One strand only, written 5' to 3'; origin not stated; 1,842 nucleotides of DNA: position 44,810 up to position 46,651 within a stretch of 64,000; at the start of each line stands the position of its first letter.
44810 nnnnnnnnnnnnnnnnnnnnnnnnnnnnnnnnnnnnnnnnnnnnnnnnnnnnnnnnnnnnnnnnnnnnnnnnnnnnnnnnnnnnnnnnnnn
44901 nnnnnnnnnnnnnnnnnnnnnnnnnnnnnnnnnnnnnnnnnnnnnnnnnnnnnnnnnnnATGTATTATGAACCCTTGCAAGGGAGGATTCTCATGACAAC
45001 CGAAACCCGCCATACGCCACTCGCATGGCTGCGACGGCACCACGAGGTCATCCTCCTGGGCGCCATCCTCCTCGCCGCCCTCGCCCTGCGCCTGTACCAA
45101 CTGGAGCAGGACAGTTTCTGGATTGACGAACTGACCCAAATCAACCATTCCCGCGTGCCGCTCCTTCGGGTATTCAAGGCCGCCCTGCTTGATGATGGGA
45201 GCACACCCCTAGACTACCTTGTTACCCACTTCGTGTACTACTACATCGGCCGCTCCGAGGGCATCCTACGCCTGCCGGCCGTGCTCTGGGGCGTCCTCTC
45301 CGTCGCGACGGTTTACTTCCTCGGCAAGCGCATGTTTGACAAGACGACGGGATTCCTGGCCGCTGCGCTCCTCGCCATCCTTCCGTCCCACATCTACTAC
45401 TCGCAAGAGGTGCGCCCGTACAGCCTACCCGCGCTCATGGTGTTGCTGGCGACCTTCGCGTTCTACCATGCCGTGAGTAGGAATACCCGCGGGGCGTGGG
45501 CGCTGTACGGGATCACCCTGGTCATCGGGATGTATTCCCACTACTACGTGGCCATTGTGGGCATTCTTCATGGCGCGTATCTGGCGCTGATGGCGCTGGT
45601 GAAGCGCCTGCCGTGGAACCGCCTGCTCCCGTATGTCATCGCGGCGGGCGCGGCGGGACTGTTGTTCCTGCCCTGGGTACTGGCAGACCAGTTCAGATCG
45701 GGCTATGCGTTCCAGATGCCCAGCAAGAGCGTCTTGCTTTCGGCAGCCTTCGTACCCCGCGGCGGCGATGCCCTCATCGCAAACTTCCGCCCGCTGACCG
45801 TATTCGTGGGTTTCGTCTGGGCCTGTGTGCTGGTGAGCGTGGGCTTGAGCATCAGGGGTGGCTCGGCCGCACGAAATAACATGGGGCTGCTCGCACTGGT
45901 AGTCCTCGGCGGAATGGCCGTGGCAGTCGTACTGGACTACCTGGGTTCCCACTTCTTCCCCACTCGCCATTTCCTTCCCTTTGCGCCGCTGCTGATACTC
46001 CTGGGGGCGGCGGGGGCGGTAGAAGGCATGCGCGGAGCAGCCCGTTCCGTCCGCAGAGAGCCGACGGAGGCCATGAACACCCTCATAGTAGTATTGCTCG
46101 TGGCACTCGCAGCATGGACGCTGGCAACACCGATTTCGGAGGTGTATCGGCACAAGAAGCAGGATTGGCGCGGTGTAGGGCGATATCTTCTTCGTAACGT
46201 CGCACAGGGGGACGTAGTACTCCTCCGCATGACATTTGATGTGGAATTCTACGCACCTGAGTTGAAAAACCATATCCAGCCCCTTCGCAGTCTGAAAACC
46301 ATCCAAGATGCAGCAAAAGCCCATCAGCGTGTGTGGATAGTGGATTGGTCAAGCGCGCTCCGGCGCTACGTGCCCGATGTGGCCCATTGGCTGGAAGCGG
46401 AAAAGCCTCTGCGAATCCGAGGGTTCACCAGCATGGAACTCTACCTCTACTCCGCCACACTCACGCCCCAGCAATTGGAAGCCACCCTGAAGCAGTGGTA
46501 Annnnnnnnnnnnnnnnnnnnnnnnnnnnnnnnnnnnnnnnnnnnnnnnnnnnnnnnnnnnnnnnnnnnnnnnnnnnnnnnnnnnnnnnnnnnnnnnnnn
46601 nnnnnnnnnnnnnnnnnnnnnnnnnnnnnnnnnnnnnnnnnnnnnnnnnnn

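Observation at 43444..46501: Tandem GT39 glycosyltransferase paralogs with mosaic structure: near-identical 5' 750 bp and 3' 80 bp around a divergent periplasmic core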

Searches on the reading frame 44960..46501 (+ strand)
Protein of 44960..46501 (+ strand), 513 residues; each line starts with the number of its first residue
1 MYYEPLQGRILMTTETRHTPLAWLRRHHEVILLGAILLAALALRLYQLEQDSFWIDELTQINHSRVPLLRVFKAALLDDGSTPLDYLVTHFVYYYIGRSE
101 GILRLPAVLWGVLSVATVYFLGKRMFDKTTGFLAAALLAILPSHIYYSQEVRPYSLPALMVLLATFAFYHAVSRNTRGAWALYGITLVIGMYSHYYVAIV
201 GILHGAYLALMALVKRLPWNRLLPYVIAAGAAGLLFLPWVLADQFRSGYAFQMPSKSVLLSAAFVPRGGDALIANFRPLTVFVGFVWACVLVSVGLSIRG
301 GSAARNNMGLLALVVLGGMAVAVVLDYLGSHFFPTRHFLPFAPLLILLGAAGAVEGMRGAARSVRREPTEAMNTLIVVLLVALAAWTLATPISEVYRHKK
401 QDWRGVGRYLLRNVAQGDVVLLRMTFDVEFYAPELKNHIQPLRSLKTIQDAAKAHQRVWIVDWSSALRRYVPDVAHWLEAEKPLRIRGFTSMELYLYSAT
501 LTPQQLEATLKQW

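Call 4: search_protein_families(library=pfam, proteins=[window:44993-46501:+], max_evalue=0.01)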
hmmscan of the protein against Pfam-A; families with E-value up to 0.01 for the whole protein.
window:44993-46501:+ (502 aa): 2 families
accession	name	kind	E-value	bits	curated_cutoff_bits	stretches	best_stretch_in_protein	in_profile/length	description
PF13231.12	PMT_2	-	8.1e-16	59.1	26.1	1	75-229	7-158/160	Dolichyl-phosphate-mannose-protein mannosyltransferase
PF02516.20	STT3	-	0.0026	17.8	24.5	1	88-220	95-234/405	Oligosaccharyl transferase STT3, N-terminal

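Call 5: search_protein_families(library=ncbifam, proteins=[window:44993-46501:+], max_evalue=0.01)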
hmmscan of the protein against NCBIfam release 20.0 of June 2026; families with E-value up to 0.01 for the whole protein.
window:44993-46501:+ (502 aa): 3 families
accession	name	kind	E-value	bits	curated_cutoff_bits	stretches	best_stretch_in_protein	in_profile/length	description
TIGR03663.1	TIGR03663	subfamily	1.6e-09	37.3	126.25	1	22-206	4-186/435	flippase activity-associated protein Agl23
NF052499.1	MnslTaseMT1671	equivalog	2.8e-09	36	900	1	36-275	43-279/523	mannosyltransferase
TIGR04154.1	archaeo_STT3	subfamily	6.4e-07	28.1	450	1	96-165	102-174/831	oligosaccharyl transferase, archaeosortase A system-associated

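Call 12: find_encoding_contigs(protein=window:44993-46501:+, flank=10000, max_places=10)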
Protein window:44993-46501:+ (502 aa): no gene with exactly this product is on record in the collection.

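Call 13: find_encoding_contigs(protein=window:44960-46501:+, flank=10000, max_places=10)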
Protein window:44960-46501:+ (513 aa): no gene with exactly this product is on record in the collection.

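Call 73: predict_structure(alignment_id=A3)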
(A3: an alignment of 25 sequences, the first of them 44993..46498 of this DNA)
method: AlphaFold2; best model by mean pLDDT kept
length: 502 residues; sequences in the alignment: 25
mean_pLDDT: 89.0   pTM: 0.89
mean pLDDT of the five models: 89.0, 88.9, 88.7, 88.2, 84.8
residues with pLDDT >= 90: 326; 70-90: 149; 50-70: 20; < 50: 7
segments of 3 or more residues with pLDDT < 50: 1-3
pLDDT, mean of each block of 10 residues (from residue 1): 55 82 97 93 91 92 81 91 94 96 98 95 97 94 92 97 93 96 93 94 81 93 88 65 84 72 67 94 88 91 96 84 89 97 89 79 87 91 86 95 94 92 95 95 95 85 92 92 94 88 47
secondary structure, 60 per line:
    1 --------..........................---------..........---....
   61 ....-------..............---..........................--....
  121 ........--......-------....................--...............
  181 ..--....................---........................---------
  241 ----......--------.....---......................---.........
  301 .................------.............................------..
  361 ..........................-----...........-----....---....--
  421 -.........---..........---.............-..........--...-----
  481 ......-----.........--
elements in order: H9-34 H44-53 H57-64 H72-85 H89-114 H117-128 H131-136 H144-163 H166-182 H185-204 H208-231 H245-250 H259-263 H267-288 H292-317 H324-352 H359-386 H392-402 E408-411 H415-418 H422-427 E428-430 H434-443 E447-452 H453-459 H461-470 E473-475 E481-486 H492-500
